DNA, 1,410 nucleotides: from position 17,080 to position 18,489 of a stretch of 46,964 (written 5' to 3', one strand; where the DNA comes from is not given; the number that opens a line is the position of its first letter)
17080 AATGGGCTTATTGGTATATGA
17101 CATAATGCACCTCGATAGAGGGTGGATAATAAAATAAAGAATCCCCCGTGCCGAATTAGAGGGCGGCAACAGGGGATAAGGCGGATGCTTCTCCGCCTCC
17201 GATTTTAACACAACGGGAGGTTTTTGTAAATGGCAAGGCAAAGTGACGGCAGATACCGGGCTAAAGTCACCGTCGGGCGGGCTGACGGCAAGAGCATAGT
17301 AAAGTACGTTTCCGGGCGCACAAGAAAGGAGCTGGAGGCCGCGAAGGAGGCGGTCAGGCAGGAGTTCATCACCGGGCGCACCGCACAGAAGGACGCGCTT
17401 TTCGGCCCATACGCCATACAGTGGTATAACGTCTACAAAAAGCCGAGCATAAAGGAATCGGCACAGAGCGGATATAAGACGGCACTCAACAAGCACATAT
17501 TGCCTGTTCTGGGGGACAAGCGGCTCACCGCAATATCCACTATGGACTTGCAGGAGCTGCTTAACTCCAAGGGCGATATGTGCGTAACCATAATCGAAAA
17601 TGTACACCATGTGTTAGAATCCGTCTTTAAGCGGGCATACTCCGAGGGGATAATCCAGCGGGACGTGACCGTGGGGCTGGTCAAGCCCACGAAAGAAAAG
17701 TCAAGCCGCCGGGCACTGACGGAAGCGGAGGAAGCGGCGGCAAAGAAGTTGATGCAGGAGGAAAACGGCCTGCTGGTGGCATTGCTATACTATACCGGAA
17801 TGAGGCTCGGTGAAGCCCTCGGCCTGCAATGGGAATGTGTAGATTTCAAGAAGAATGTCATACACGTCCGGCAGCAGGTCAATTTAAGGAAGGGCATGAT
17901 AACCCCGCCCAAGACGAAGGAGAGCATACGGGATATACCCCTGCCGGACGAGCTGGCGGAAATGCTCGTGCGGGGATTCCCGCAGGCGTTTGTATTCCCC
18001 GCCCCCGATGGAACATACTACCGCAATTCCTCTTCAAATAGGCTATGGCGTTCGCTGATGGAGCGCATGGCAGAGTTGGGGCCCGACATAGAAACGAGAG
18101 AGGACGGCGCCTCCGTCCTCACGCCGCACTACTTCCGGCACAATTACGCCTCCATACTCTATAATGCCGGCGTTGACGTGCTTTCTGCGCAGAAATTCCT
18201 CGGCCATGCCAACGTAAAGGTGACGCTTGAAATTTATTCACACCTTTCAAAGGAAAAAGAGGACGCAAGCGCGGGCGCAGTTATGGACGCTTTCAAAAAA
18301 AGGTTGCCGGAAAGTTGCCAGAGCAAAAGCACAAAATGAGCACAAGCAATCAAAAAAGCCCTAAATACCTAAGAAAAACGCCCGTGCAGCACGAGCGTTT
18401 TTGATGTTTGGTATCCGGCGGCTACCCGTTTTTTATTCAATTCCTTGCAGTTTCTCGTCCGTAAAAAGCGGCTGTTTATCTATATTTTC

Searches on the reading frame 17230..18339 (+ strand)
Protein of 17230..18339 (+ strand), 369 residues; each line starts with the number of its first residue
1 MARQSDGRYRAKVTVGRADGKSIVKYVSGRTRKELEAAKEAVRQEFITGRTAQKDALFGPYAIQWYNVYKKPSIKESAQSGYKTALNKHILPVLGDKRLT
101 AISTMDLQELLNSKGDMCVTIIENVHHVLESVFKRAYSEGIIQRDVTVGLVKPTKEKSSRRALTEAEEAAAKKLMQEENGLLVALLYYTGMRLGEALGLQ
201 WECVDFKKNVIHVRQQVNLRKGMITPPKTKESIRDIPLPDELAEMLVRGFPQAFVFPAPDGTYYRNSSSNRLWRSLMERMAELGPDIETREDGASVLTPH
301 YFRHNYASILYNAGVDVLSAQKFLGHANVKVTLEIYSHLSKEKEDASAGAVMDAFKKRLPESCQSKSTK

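Call 24: search_protein_families(library=phrogs, proteins=[window:17230-18339:+], max_evalue=0.001)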
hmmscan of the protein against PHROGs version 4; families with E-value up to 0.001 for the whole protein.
window:17230-18339:+ (369 aa): 7 families
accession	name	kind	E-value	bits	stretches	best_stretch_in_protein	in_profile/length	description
phrog_1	-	integration and excision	1.9e-67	229.9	1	5-348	120-444/611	integrase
phrog_216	-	integration and excision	1.1e-34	120.9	1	119-367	12-252/301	integrase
phrog_26960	-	unknown function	3e-12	48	1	11-114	20-126/146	-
phrog_7685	-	integration and excision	1e-11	45.9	1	228-351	123-235/240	integrase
phrog_7244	-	integration and excision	8.7e-06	26.2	1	88-216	104-233/263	integrase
phrog_23783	-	integration and excision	4.2e-05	24.6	1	6-112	12-115/162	integrase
phrog_7269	-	integration and excision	7.5e-05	23.6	1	298-343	29-73/89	integrase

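Call 35: find_related_loci(query=window:17230-18339:+, collection=viral_contigs, flank=10000)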
Query window:17230-18339:+ (369 aa) in viral_contigs; peptide patterns used: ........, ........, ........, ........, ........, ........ (x = any residue, [..] = any of these).
124 stretches matched a pattern; 64 encode a relative of the query (tblastn E <= 1e-3); 62 distinct loci.
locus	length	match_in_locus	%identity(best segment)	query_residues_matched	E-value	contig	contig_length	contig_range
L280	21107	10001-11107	99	1-369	0e+0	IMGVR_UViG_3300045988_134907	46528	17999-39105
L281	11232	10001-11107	98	1-369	0e+0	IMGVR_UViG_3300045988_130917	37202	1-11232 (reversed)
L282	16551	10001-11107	98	1-369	0e+0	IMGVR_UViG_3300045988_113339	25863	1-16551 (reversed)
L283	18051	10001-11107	98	1-369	0e+0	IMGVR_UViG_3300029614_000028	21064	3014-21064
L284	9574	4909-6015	98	1-369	0e+0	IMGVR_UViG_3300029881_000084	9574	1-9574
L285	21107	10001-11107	97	1-369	0e+0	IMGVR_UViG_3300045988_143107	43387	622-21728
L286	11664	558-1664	97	1-369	0e+0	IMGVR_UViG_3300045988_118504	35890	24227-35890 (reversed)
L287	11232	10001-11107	97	1-369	0e+0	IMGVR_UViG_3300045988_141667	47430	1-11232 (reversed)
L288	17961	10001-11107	96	1-369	0e+0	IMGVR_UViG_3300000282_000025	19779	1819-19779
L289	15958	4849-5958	96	1-369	0e+0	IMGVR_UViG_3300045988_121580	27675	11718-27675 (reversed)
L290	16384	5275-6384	96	1-369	0e+0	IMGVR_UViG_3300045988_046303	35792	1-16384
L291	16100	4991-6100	95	1-369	0e+0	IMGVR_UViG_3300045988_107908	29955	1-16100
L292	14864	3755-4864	95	1-369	0e+0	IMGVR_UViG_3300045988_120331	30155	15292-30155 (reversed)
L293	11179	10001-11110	95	1-369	0e+0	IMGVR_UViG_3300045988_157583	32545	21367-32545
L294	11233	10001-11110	95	1-369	0e+0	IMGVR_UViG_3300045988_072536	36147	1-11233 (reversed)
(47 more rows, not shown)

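Call 44: find_encoding_contigs(protein=window:17230-18339:+, flank=10000, max_places=10)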
Protein window:17230-18339:+ (369 aa): 21 contigs read that carry it; 10 places shown.
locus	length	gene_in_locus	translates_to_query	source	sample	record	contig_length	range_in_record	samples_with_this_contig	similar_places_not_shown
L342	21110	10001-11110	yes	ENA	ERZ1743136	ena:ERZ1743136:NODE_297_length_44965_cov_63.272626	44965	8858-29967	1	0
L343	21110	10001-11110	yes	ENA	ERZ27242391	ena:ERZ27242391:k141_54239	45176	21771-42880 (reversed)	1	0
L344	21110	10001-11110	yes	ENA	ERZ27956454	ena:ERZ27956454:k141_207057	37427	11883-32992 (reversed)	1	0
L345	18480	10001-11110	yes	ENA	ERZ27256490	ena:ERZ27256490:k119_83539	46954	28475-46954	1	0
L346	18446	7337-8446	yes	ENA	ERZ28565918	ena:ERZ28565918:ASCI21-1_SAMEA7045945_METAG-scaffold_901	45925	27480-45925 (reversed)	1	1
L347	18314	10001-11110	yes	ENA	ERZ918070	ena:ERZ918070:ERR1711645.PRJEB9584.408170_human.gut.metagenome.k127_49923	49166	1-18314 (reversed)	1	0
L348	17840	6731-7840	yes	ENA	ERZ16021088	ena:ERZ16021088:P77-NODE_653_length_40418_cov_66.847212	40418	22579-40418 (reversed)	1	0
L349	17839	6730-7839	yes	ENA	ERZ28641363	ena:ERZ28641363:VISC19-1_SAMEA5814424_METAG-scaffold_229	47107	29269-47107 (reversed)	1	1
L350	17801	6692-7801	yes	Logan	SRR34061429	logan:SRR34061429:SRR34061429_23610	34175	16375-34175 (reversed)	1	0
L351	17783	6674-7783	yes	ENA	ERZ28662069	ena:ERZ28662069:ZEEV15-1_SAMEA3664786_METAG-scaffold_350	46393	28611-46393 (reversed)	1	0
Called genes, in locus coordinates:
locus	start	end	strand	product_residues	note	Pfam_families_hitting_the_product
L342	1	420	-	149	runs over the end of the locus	PF18892:DUF5651 (weak)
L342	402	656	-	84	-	-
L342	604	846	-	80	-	-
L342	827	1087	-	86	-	-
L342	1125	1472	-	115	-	PF24608:PDDEXK_15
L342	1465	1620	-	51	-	-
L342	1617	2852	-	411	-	PF00772:DnaB, PF03796:DnaB_C, PF13481:AAA_25 (weak)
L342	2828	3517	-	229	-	PF19808:DUF6291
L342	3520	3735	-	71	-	-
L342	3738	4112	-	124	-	PF00436:SSB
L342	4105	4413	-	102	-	PF01844:HNH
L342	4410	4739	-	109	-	-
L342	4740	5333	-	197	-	PF06378:SSAP_Sak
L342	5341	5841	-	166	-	PF05565:Sipho_Gp157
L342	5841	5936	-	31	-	-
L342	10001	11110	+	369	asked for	PF14659:Phage_int_SAM_3, PF22022:Phage_int_M (weak), PF00589:Phage_integrase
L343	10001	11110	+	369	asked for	PF14659:Phage_int_SAM_3, PF22022:Phage_int_M (weak), PF00589:Phage_integrase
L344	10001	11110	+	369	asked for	PF14659:Phage_int_SAM_3, PF22022:Phage_int_M (weak), PF00589:Phage_integrase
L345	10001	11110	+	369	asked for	PF14659:Phage_int_SAM_3, PF22022:Phage_int_M (weak), PF00589:Phage_integrase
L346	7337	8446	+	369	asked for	PF14659:Phage_int_SAM_3, PF22022:Phage_int_M (weak), PF00589:Phage_integrase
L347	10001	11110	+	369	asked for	PF14659:Phage_int_SAM_3, PF22022:Phage_int_M (weak), PF00589:Phage_integrase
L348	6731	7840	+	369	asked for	PF14659:Phage_int_SAM_3, PF22022:Phage_int_M (weak), PF00589:Phage_integrase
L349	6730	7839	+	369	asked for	PF14659:Phage_int_SAM_3, PF22022:Phage_int_M (weak), PF00589:Phage_integrase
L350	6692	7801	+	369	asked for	PF14659:Phage_int_SAM_3, PF22022:Phage_int_M (weak), PF00589:Phage_integrase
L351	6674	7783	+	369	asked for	PF14659:Phage_int_SAM_3, PF22022:Phage_int_M (weak), PF00589:Phage_integrase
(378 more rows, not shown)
